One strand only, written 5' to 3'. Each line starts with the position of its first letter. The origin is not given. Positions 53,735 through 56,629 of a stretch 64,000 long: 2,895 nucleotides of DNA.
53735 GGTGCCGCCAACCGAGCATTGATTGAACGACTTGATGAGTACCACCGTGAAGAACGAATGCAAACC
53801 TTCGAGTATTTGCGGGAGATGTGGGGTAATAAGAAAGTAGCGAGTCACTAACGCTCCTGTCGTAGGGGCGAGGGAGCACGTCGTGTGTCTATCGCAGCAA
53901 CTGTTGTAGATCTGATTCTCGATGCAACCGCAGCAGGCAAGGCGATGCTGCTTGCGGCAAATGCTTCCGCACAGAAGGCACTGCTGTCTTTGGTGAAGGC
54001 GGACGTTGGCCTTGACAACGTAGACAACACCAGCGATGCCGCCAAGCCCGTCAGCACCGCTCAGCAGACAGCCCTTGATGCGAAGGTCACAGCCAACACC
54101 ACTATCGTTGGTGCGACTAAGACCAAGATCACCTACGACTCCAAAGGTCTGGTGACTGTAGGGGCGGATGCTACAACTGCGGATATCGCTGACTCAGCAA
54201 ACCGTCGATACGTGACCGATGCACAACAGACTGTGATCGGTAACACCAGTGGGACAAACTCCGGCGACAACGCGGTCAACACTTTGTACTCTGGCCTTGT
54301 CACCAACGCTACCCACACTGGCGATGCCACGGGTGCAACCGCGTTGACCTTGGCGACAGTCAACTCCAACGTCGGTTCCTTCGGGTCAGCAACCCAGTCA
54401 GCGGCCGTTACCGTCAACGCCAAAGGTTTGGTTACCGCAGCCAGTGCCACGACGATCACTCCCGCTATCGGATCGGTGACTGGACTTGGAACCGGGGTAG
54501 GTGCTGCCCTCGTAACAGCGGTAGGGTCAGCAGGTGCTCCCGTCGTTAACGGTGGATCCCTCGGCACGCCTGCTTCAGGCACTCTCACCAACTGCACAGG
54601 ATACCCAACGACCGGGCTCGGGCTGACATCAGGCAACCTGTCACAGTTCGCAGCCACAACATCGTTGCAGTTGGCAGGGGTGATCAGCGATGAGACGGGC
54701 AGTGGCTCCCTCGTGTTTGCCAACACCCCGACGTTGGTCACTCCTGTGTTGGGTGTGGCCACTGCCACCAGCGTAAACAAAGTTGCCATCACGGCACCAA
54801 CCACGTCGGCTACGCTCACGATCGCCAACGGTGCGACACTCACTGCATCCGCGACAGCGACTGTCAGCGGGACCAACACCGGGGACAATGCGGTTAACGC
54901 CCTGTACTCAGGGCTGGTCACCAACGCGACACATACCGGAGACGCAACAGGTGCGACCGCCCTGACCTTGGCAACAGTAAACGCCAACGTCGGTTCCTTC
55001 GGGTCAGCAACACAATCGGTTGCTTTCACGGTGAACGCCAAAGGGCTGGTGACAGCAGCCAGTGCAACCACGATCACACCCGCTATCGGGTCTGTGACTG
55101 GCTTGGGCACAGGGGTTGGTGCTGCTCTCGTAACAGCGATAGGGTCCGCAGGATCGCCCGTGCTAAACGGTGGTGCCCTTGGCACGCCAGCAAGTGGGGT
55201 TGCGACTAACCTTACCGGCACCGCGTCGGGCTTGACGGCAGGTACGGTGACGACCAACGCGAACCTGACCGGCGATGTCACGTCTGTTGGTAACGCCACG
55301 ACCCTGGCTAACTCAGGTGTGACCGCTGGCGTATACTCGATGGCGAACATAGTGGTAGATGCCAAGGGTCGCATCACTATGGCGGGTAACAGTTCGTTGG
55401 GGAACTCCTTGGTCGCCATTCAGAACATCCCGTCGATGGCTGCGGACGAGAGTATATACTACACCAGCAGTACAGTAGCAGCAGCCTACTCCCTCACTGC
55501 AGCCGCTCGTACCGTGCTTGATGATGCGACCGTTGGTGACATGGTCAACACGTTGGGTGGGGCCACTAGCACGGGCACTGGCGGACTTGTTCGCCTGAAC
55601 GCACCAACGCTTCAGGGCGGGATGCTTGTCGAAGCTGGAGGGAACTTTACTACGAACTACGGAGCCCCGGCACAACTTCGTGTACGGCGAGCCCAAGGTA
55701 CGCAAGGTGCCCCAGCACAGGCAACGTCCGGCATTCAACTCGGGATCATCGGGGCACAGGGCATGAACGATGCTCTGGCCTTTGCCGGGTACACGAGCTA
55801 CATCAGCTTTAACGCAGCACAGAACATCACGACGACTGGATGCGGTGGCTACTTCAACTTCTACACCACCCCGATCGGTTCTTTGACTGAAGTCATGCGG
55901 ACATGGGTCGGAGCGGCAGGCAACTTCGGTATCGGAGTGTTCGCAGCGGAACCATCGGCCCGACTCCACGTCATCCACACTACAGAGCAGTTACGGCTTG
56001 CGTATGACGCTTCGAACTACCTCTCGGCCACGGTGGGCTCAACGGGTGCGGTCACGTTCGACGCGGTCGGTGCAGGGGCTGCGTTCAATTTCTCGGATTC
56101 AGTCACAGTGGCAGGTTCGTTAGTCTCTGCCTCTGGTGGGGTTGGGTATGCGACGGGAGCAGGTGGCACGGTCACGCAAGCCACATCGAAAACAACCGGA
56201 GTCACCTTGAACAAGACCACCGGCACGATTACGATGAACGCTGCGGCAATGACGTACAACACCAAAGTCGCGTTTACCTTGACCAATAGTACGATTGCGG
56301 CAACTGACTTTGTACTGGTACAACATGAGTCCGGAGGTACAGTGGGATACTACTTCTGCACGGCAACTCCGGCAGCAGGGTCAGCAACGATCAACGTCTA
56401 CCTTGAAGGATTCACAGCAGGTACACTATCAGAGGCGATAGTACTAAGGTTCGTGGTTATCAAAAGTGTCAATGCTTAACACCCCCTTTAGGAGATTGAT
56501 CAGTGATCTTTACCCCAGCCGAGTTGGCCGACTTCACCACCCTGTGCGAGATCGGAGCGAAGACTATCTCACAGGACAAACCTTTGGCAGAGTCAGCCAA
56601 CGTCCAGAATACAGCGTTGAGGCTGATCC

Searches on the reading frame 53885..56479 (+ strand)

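Call 8: search_protein_families(library=pfam, proteins=[window:53885-56479:+], max_evalue=0.01)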
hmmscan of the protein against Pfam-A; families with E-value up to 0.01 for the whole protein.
window:53885-56479:+ (864 aa): 0 families

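Call 43: search_protein_families(library=phrogs, proteins=[window:53885-56476:+], max_evalue=0.01)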
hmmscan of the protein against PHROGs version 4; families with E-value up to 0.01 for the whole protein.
window:53885-56476:+ (864 aa): 2 families
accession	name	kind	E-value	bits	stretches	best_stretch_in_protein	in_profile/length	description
phrog_18251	-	unknown function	1.6e-34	120.7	1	709-861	131-281/284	-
phrog_24819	-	unknown function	0.0016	17.6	1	34-74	65-105/823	-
